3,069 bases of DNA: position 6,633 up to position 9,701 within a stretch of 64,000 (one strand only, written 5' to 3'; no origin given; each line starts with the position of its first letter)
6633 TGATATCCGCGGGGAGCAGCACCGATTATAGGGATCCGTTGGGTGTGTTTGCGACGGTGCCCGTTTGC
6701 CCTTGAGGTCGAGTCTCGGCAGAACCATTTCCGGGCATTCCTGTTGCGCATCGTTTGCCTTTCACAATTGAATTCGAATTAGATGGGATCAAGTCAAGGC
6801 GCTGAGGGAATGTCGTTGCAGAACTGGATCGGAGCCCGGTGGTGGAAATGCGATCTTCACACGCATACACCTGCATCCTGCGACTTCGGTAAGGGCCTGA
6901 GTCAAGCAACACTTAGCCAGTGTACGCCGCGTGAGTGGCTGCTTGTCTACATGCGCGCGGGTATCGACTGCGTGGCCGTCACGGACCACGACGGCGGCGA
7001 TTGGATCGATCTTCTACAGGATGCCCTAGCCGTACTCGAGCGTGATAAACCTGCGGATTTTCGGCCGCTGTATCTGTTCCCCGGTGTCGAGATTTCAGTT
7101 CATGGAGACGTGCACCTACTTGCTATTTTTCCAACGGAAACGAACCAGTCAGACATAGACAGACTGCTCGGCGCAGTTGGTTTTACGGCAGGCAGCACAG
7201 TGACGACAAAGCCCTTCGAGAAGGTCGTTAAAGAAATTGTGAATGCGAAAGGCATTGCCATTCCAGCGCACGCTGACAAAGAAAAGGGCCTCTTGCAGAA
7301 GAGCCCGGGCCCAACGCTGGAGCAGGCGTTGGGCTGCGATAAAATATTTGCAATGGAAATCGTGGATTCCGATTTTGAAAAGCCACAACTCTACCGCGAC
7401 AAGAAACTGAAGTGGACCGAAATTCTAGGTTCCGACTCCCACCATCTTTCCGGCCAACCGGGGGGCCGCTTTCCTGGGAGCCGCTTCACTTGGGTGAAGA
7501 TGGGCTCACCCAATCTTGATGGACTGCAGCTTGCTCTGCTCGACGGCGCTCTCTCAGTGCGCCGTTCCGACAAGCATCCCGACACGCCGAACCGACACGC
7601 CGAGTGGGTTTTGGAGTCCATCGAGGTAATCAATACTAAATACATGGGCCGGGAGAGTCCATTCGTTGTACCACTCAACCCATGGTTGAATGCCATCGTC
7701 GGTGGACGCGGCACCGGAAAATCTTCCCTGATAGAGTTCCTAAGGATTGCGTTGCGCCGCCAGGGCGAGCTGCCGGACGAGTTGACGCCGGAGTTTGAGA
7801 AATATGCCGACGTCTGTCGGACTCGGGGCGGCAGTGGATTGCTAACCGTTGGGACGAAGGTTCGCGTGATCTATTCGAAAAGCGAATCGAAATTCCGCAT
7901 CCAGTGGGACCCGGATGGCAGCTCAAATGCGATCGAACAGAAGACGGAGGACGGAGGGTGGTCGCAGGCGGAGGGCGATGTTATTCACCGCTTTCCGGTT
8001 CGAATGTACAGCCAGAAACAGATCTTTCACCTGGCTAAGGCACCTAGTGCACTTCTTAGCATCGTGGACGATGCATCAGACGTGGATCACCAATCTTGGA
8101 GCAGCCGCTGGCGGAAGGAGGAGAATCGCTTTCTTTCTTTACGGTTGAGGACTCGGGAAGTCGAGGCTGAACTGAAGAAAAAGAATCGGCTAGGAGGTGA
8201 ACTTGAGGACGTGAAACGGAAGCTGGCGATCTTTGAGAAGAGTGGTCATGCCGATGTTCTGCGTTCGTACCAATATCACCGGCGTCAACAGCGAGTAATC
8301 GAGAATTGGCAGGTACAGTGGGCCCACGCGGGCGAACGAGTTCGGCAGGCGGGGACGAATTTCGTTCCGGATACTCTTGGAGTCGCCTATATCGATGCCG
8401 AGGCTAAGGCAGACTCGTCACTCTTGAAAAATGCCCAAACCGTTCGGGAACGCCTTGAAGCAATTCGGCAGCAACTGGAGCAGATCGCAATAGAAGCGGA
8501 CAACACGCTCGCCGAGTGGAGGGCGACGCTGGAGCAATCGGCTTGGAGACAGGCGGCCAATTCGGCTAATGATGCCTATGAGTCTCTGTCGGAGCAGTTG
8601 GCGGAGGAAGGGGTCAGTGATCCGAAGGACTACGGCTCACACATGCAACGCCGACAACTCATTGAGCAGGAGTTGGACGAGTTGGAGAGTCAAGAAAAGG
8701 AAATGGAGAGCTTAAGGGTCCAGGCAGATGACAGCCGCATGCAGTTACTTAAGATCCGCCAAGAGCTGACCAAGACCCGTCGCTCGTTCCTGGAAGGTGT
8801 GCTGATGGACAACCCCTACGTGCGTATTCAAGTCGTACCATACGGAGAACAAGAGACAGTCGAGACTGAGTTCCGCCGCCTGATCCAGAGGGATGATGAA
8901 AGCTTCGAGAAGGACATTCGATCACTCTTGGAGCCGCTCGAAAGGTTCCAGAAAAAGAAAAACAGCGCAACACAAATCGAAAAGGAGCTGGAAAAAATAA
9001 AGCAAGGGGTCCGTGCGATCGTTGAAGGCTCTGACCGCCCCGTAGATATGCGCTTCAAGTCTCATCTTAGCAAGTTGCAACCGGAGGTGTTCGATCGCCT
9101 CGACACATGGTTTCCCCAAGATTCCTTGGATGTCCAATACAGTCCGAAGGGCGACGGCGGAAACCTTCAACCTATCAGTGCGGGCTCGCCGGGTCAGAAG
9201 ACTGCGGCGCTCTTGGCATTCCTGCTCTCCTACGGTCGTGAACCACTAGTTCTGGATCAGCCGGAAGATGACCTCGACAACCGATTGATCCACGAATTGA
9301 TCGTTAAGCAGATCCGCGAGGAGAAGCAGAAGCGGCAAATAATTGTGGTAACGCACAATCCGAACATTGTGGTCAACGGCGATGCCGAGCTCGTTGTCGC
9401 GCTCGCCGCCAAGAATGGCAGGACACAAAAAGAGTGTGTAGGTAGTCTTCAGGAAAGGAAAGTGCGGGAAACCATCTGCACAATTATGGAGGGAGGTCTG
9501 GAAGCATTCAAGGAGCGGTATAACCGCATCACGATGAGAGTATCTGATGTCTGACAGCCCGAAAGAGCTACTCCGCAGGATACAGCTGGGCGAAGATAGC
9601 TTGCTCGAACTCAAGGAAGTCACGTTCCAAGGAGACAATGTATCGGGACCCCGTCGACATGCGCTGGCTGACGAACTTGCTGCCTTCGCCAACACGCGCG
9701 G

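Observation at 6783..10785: PHP-phosphoesterase/ABC-SMC ATPase fusion translationally coupled to an AlbA_2 (Schlafen-core) protein: candidate two-gene defence system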

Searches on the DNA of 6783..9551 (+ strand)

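Call 32: search_dna_similar(query=L041:9998-12751:+, collection=ecoli_genomes, mode=distant, max_rows=15)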
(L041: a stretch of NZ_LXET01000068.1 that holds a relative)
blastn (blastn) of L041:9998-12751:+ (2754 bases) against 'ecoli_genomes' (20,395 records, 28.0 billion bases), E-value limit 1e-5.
Records with a match: 17; places in all: 17; records where one place covers at least 80% of the query: 17.
Genomes with a match: 17 of 5426; with a place that covers at least 80% of the query: 17. Places per genome that has any: lowest 1, median 1, highest 1. On chromosomes: 13 places; on plasmids: 4.
Best place of each record, by identity: 95-99% 2; 90-95% 15.
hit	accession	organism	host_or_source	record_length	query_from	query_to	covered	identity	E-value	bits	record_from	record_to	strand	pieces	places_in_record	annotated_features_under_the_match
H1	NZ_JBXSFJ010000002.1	Escherichia coli strain PEC131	Sus scrofa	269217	1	2754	100%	95.6%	0e+0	4426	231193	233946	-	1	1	TrlF family AAA-like ATPase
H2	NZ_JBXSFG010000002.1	Escherichia coli strain PEC165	Sus scrofa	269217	1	2754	100%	95.6%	0e+0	4426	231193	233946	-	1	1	TrlF family AAA-like ATPase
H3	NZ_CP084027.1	Escherichia coli strain 035053C1pKPC2_Vir_090515B1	conjugation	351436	1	2753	100%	91.3%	0e+0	3888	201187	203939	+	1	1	TrlF family AAA-like ATPase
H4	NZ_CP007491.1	Escherichia coli strain ACN002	-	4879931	1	2753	100%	91.2%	0e+0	3874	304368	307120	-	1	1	TrlF family AAA-like ATPase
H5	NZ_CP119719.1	Escherichia coli strain IZSBS22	missing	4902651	1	2753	100%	91.2%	0e+0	3874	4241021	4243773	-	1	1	TrlF family AAA-like ATPase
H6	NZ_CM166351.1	Escherichia coli strain CH4790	Homo sapiens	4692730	1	2753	100%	91.2%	0e+0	3874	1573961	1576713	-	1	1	TrlF family AAA-like ATPase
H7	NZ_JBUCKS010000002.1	Escherichia coli strain 2196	Homo sapiens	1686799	1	2753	100%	91.2%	0e+0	3874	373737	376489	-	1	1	TrlF family AAA-like ATPase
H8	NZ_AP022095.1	Escherichia coli strain WP4-S18-ESBL-08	-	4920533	1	2753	100%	91.2%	0e+0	3870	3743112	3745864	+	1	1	TrlF family AAA-like ATPase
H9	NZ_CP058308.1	Escherichia coli strain AMSCJX04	Giant Panda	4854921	1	2753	100%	91.2%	0e+0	3870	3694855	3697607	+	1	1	TrlF family AAA-like ATPase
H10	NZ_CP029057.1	Escherichia coli strain FORC_081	chicken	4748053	1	2753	100%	91.2%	0e+0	3870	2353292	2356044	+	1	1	TrlF family AAA-like ATPase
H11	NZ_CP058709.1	Escherichia coli strain S163-2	Manis javanica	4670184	1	2753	100%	91.2%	0e+0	3870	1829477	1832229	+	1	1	TrlF family AAA-like ATPase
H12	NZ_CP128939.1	Escherichia coli strain TUM9754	missing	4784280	1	2753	100%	91.2%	0e+0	3870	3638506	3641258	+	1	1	TrlF family AAA-like ATPase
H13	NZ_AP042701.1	Escherichia coli strain OkiPb01716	bovine feces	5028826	1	2753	100%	91.2%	0e+0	3870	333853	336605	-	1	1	TrlF family AAA-like ATPase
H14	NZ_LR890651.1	Escherichia coli strain MINF_2E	Homo sapiens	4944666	1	2753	100%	91.2%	0e+0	3870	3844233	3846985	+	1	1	TrlF family AAA-like ATPase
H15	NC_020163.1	Escherichia coli APEC O78 strain APEC O78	-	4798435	1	2753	100%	91.1%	0e+0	3865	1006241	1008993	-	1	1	TrlF family AAA-like ATPase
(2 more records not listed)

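Call 34: get_annotated_region(hit=H4, flank=6000)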
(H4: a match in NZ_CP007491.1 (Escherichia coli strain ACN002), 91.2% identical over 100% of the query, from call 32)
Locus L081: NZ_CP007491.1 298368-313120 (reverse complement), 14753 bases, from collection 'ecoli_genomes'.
description: Escherichia coli strain ACN002 chromosome, complete genome
organism: Escherichia coli strain ACN002 (NCBI taxid 562)
replicon: chromosome; assembly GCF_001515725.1
host: -; source: -; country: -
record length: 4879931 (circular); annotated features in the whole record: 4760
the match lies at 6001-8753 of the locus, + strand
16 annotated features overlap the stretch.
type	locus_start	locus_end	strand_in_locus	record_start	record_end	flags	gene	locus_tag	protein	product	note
CDS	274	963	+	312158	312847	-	paoA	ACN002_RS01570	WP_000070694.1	aldehyde dehydrogenase iron-sulfur subunit PaoA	-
CDS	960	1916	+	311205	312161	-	paoB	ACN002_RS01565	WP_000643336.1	aldehyde oxidoreductase FAD-binding subunit PaoB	-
CDS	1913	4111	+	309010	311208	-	paoC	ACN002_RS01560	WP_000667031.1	aldehyde oxidoreductase molybdenum-binding subunit PaoC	-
CDS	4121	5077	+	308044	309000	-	paoD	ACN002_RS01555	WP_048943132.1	molybdenum cofactor insertion chaperone PaoD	-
CDS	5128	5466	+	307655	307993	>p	-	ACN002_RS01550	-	LysR substrate-binding domain-containing protein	incomplete; partial in the middle of a contig; missing N-terminus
CDS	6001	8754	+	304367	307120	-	-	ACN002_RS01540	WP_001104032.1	TrlF family AAA-like ATPase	-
CDS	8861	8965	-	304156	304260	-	-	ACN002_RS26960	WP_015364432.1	hypothetical protein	-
CDS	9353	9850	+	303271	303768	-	-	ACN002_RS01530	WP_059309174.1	hypothetical protein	-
CDS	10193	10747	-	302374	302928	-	pinE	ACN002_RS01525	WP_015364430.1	site-specific DNA recombinase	-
CDS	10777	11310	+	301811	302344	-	-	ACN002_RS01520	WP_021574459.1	phage tail protein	-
CDS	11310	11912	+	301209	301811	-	tfaE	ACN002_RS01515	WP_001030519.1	tail fiber assembly protein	-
CDS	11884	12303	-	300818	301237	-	-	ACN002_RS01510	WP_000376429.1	tail fiber assembly protein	-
CDS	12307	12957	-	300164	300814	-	-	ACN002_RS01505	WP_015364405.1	gp53-like domain-containing protein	-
CDS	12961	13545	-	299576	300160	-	ymfQ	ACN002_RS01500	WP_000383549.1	YmfQ family protein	-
CDS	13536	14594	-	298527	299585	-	-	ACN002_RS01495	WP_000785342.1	baseplate J/gp47 family protein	-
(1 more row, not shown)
